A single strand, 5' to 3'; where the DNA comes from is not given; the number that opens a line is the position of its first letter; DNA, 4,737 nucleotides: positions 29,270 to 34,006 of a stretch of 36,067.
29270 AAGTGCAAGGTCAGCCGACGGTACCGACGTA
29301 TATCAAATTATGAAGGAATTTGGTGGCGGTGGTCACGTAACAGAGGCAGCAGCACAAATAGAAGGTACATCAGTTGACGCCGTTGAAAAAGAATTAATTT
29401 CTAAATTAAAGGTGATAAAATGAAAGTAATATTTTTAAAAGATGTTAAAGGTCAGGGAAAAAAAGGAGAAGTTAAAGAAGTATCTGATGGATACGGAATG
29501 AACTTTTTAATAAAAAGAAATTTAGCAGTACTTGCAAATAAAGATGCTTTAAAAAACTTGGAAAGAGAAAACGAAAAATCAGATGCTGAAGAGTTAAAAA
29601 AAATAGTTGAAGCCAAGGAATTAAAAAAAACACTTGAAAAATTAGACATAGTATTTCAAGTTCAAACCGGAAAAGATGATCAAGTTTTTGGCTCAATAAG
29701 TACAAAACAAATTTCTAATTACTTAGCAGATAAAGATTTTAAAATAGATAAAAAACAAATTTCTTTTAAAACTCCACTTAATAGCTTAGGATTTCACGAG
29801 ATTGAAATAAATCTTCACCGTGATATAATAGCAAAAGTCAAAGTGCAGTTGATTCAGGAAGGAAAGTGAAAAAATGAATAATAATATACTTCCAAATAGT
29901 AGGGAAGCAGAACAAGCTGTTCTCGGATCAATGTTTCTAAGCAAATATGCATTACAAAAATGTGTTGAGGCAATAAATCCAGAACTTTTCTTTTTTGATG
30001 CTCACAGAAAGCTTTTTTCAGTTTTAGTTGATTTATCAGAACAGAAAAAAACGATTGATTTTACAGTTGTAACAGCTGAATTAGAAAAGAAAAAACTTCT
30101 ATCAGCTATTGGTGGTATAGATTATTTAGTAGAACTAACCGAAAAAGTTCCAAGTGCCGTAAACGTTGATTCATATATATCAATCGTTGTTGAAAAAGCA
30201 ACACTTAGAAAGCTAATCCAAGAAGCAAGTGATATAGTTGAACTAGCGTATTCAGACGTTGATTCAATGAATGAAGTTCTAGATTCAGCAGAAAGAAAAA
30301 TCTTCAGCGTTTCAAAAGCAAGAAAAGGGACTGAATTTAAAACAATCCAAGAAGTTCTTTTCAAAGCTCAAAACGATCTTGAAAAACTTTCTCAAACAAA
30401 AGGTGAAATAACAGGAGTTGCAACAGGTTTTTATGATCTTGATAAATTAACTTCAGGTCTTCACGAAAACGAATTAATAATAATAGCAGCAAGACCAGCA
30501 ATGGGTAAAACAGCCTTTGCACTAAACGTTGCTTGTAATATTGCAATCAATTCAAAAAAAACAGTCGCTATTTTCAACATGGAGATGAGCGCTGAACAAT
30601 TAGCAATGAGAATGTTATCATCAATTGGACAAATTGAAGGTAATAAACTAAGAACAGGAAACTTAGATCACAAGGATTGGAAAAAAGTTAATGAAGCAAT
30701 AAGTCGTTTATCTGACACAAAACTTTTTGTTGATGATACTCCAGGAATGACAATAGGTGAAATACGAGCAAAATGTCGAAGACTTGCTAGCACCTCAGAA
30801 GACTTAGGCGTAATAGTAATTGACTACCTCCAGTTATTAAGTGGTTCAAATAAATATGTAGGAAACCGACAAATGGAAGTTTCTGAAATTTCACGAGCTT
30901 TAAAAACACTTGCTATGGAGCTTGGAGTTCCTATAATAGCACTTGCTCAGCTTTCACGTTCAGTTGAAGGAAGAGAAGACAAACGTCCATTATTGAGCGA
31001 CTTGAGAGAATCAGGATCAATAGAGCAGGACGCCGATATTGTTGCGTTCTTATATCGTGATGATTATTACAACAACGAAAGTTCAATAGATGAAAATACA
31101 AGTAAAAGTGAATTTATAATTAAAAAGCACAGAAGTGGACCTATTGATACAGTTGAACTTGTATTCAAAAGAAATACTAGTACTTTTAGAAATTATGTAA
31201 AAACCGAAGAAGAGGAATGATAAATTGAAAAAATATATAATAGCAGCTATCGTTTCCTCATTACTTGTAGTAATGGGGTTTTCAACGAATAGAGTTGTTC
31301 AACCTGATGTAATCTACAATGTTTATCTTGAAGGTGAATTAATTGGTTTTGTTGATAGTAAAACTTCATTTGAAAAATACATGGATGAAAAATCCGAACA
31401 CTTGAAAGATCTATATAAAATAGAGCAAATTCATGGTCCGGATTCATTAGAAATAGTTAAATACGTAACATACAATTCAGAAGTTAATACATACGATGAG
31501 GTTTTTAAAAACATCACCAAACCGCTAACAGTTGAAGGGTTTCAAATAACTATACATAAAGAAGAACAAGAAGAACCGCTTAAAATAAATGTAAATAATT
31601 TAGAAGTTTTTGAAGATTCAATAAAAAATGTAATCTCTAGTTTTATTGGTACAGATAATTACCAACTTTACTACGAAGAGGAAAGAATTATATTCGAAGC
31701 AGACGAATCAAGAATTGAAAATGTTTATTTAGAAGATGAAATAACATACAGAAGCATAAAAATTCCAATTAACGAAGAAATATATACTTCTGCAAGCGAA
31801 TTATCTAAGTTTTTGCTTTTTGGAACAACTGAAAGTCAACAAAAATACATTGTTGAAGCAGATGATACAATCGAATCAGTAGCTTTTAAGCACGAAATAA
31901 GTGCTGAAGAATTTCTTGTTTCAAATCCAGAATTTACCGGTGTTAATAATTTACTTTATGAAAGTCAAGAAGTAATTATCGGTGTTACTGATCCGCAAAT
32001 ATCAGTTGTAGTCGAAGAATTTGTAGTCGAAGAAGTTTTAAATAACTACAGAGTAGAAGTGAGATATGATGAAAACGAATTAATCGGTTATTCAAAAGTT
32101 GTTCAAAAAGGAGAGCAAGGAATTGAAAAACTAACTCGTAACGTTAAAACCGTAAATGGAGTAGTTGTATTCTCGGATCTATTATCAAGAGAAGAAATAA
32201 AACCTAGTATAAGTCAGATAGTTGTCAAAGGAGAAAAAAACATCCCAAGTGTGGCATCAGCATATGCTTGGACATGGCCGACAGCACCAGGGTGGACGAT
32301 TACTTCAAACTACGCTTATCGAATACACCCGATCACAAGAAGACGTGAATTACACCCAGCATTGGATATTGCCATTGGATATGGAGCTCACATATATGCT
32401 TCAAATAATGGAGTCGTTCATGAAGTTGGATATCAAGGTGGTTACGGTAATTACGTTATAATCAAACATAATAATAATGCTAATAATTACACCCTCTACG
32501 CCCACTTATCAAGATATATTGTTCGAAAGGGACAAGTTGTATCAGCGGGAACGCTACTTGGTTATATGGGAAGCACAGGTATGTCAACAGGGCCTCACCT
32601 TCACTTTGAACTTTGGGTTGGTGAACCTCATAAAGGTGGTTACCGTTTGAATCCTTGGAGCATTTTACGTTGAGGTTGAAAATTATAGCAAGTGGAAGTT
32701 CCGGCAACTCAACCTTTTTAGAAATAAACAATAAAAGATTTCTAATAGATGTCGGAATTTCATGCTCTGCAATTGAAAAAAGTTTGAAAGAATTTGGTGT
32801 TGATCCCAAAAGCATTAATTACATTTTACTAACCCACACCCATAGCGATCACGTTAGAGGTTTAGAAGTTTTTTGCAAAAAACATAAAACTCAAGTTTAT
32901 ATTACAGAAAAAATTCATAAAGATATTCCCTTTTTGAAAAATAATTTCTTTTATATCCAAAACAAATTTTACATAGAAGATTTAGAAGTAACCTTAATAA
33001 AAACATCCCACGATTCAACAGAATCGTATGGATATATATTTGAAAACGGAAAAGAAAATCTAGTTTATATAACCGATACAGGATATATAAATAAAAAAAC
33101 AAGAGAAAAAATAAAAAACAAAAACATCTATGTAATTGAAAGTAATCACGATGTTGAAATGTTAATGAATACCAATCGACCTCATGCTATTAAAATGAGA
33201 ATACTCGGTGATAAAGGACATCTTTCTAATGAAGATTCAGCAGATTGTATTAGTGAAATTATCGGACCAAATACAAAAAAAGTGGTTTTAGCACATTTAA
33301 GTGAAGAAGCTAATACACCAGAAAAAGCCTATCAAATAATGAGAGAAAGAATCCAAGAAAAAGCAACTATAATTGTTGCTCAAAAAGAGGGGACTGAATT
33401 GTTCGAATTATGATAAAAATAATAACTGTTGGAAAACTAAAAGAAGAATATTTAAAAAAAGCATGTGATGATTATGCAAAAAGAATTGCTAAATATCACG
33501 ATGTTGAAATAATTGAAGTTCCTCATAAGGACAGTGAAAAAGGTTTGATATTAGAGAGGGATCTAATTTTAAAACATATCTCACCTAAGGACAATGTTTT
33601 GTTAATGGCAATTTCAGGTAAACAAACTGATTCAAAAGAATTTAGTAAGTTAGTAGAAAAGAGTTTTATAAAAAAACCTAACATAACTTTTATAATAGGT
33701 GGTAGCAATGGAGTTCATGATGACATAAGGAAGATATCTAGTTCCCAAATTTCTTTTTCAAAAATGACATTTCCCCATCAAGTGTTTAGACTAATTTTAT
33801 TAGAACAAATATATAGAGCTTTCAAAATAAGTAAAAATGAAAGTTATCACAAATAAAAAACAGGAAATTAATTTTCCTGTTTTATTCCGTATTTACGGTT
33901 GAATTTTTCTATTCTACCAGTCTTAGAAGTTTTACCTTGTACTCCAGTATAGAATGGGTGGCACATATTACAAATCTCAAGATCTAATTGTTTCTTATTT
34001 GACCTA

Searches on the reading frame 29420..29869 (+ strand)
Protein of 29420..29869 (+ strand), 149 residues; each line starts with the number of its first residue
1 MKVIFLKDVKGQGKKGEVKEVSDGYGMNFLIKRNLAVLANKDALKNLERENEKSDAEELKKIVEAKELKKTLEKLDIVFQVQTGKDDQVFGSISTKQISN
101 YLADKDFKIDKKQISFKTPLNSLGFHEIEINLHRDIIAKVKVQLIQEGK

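Call 14: search_protein_families(library=pfam, proteins=[window:29420-29869:+], max_evalue=0.001)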
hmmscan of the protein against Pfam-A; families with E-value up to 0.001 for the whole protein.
window:29420-29869:+ (149 aa): 2 families
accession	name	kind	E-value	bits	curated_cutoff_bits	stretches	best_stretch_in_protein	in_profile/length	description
PF03948.19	Ribosomal_L9_C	-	7e-23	81.3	23.2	1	64-144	2-84/86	Ribosomal protein L9, C-terminal domain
PF01281.25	Ribosomal_L9_N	-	7.2e-21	73.9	20.7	1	1-47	1-47/47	Ribosomal protein L9, N-terminal domain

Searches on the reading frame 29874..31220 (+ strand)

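Call 15: search_protein_families(library=pfam, proteins=[window:29874-31220:+], max_evalue=0.001)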
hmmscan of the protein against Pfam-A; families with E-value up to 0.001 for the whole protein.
window:29874-31220:+ (448 aa): 3 families
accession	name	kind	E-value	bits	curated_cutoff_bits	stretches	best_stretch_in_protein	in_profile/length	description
PF03796.21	DnaB_C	-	7.6e-109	363.4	27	1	181-440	1-255/255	DnaB-like helicase C terminal domain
PF00772.26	DnaB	-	3.6e-28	98.1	23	1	6-107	2-103/103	DnaB-like helicase N terminal domain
PF13481.12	AAA_25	-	3.3e-12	46.9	27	1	190-360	23-190/195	AAA domain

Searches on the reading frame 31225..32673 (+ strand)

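Call 15: search_protein_families(library=pfam, proteins=[window:31225-32673:+], max_evalue=0.001)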
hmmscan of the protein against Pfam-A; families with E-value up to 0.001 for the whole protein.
window:31225-32673:+ (482 aa): 2 families
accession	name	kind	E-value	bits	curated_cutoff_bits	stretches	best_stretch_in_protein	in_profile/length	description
PF01551.29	Peptidase_M23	-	5.1e-29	100.8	28.7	1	376-466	2-90/96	Peptidase family M23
PF07501.17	G5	-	2.9e-11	43.9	23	1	267-338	5-75/75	G5 domain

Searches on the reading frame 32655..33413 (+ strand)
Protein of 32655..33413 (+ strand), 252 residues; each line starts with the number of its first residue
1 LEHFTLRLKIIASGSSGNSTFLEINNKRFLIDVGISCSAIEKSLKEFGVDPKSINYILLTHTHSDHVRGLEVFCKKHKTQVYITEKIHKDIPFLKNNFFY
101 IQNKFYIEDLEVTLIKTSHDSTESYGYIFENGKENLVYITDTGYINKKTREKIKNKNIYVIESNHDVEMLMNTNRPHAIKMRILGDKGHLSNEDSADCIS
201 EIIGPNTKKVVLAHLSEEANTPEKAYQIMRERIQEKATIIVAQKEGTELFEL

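Call 15: search_protein_families(library=pfam, proteins=[window:32655-33413:+], max_evalue=0.001)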
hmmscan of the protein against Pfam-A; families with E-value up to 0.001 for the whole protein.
window:32655-33413:+ (252 aa): 5 families
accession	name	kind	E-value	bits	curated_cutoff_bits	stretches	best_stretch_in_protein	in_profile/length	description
PF12706.13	Lactamase_B_2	-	4.1e-18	66.2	27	1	28-214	2-199/200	Beta-lactamase superfamily domain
PF00753.33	Lactamase_B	-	7.2e-18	65.7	22.7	1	15-214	4-196/196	Metallo-beta-lactamase superfamily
PF23023.1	Anti-Pycsar_Apyc1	-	1.3e-07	31.8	50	1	17-88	20-88/250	Anti-Pycsar protein Apyc1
PF16661.11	Lactamase_B_6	-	1.9e-05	24.6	27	1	22-86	2-68/193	Metallo-beta-lactamase superfamily domain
PF13483.12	Lactamase_B_3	-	0.00036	21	24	1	18-158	8-128/160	Beta-lactamase superfamily domain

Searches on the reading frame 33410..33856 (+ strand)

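Call 15: search_protein_families(library=pfam, proteins=[window:33410-33856:+], max_evalue=0.001)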
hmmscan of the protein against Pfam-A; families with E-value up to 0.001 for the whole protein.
window:33410-33856:+ (148 aa): 1 family
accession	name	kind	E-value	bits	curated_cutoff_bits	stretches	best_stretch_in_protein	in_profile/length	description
PF02590.22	SPOUT_MTase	-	2.7e-48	164.3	27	1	2-147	3-154/154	Predicted SPOUT methyltransferase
